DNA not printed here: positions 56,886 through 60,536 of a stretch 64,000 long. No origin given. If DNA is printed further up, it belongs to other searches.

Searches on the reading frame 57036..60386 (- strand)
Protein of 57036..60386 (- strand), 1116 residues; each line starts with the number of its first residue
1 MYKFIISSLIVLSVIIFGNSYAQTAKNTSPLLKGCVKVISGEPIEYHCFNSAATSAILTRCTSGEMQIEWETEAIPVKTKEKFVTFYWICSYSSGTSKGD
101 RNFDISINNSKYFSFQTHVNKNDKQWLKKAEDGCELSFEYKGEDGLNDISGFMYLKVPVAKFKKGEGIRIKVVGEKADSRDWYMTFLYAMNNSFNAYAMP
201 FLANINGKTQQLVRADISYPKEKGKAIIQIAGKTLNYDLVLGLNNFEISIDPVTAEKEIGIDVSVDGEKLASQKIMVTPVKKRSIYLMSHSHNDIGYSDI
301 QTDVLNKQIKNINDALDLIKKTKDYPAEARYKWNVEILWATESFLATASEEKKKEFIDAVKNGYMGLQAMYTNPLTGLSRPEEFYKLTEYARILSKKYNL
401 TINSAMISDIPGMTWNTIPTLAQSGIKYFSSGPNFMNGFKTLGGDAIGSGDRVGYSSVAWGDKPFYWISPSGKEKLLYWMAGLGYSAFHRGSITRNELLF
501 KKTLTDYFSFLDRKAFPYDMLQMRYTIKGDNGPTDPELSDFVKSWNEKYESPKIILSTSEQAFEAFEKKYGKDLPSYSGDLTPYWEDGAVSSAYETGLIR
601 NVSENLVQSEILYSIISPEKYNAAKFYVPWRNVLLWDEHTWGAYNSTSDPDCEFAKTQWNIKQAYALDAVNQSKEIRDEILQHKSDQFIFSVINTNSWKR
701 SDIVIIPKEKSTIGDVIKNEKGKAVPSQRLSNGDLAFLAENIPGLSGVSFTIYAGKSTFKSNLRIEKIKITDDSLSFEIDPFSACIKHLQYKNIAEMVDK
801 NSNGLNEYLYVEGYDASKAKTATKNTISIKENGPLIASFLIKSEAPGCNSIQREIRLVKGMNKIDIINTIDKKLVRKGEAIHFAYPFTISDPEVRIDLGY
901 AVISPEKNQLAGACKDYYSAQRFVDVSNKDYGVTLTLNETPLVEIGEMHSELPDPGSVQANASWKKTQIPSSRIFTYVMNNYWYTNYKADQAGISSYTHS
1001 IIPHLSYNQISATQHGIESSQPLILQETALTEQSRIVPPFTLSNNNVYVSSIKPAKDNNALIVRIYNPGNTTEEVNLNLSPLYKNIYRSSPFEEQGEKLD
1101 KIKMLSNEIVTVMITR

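Call 88: search_protein_families(library=pfam, proteins=[window:57036-60386:-], max_evalue=0.00001)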
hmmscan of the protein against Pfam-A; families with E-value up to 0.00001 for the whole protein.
window:57036-60386:- (1116 aa): 3 families
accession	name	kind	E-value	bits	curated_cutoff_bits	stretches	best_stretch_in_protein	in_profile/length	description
PF17677.7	Glyco_hydro38C2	-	3.1e-10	40.5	22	1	1046-1112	1-72/72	Glycosyl hydrolases family 38 C-terminal beta sandwich domain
PF07748.19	Glyco_hydro_38C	-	1.1e-07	32.8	25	1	804-937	47-178/206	Glycosyl hydrolases family 38 C-terminal domain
PF01074.27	Glyco_hydro_38N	-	3e-07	30.6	25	1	285-578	2-270/270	Glycosyl hydrolases family 38 N-terminal domain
